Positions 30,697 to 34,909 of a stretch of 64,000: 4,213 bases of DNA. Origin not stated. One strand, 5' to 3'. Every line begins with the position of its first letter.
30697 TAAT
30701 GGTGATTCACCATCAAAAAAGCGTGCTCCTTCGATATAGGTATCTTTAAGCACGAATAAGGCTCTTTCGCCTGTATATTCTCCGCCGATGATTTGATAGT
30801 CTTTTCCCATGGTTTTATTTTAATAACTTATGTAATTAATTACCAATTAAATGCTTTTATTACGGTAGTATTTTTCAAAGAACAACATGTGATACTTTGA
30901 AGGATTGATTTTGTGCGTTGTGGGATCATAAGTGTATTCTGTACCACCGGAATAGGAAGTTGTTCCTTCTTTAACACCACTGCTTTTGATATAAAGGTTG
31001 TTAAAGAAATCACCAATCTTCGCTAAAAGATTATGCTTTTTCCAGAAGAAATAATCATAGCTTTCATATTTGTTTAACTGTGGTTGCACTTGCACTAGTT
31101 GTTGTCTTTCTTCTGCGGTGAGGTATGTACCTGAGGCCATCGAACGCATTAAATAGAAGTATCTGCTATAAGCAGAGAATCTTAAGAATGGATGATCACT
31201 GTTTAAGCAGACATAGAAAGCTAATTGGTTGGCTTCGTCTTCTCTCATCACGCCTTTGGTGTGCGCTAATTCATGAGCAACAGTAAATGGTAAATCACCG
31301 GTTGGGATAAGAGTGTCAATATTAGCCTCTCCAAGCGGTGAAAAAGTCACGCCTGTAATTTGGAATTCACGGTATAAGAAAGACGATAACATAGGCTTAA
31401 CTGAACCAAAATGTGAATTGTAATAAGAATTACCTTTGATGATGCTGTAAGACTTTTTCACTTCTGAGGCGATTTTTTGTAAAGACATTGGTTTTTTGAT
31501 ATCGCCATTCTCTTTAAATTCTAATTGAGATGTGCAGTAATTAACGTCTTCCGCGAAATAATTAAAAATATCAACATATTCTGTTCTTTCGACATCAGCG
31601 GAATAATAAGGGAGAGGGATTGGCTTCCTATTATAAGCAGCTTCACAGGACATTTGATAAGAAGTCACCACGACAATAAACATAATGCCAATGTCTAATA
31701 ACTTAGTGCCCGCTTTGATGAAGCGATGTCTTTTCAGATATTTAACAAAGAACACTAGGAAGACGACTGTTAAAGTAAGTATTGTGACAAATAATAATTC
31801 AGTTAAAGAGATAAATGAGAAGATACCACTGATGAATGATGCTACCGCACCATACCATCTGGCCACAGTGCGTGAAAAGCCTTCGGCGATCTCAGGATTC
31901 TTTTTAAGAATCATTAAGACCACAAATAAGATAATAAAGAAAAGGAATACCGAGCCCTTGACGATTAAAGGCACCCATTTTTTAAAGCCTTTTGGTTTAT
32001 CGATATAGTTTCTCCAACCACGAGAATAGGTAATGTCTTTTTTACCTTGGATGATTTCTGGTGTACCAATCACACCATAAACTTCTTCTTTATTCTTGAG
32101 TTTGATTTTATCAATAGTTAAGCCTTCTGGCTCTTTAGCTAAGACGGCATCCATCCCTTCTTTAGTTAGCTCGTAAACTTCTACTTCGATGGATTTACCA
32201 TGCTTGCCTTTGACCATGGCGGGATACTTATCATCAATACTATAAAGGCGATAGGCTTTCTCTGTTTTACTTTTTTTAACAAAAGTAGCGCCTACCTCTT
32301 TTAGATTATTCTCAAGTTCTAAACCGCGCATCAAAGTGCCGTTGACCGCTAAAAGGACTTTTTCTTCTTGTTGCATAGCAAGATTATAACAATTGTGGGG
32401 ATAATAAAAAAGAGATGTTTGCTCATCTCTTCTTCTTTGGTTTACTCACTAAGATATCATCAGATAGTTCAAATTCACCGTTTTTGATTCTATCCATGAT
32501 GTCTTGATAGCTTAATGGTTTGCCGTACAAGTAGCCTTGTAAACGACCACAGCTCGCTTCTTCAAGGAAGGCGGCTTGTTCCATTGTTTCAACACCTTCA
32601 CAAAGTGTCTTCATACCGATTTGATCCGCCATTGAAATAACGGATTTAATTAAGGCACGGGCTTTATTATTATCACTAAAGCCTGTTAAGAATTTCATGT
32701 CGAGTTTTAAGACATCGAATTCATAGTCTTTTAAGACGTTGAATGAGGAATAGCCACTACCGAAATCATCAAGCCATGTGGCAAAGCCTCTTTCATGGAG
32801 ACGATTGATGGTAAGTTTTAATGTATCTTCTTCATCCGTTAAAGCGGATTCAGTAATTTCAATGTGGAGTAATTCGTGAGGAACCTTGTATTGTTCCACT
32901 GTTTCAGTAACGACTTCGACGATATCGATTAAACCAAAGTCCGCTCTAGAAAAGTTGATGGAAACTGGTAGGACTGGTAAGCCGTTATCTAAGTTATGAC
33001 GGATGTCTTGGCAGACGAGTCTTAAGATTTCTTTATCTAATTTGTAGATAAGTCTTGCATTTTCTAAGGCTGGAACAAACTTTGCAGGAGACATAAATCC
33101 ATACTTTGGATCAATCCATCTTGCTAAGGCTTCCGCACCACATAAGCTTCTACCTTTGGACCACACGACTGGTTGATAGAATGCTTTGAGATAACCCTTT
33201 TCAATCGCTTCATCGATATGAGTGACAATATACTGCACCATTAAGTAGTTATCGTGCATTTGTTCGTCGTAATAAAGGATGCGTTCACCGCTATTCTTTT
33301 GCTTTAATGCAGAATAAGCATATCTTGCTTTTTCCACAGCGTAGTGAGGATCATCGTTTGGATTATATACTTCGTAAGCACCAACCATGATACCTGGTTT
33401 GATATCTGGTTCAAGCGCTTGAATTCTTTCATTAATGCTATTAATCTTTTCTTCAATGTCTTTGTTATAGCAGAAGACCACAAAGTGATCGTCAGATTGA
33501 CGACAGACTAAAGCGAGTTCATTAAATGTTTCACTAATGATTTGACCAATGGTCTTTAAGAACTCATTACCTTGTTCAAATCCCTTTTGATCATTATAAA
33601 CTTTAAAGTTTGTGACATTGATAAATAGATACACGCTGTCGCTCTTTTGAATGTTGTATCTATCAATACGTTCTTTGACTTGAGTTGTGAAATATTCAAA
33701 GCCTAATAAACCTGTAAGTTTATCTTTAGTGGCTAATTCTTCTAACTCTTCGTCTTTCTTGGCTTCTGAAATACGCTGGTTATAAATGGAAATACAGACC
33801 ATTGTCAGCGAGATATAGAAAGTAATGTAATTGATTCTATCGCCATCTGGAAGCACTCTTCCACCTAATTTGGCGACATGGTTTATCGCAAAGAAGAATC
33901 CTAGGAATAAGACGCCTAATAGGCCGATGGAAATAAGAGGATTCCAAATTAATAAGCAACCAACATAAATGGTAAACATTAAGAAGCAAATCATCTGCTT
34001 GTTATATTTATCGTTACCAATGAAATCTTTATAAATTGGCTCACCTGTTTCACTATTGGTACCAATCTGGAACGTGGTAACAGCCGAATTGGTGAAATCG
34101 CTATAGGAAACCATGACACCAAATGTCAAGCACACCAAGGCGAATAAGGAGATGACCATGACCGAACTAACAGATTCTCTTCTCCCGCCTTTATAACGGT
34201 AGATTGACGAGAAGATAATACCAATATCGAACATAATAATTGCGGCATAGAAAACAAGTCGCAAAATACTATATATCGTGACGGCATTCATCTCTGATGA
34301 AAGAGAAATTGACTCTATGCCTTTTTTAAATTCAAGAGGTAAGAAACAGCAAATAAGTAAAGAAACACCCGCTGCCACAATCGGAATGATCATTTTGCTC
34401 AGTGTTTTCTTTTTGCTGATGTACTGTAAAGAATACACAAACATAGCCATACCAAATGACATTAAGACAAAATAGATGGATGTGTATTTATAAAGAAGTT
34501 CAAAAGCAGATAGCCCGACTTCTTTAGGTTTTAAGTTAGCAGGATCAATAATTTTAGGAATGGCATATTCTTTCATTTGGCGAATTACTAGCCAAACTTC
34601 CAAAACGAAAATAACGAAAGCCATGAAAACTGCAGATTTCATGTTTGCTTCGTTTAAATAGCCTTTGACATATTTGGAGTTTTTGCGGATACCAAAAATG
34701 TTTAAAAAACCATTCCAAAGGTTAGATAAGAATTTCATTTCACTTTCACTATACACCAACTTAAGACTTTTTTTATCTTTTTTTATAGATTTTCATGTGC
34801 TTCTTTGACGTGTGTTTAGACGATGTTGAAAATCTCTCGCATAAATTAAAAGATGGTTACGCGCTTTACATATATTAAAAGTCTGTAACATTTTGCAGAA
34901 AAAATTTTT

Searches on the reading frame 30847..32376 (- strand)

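Call 10: search_protein_families(library=pfam, proteins=[window:30847-32376:-], max_evalue=0.001)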
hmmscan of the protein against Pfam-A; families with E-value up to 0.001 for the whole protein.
window:30847-32376:- (509 aa): 3 families
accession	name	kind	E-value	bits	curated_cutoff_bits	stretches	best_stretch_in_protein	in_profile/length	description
PF12725.13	DUF3810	-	1.2e-50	173.1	28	1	167-476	1-304/311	Protein of unknown function (DUF3810)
PF21986.1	AH_C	-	5.1e-33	114.1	27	1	8-125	2-122/123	Allophanate hydrolase C-terminal domain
PF06094.17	GGACT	-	1.3e-07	32.6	22.8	1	11-78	3-70/120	Gamma-glutamyl cyclotransferase, AIG2-like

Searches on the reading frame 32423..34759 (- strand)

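Call 10: search_protein_families(library=pfam, proteins=[window:32423-34759:-], max_evalue=0.001)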
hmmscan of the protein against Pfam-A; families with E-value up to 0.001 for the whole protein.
window:32423-34759:- (778 aa): 2 families
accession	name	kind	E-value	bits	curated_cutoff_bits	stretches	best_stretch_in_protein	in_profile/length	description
PF00563.25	EAL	-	1.2e-59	202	31.3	1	515-748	4-236/236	EAL domain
PF00990.26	GGDEF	-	3.3e-18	66.4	23.8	1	344-489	2-158/161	Diguanylate cyclase, GGDEF domain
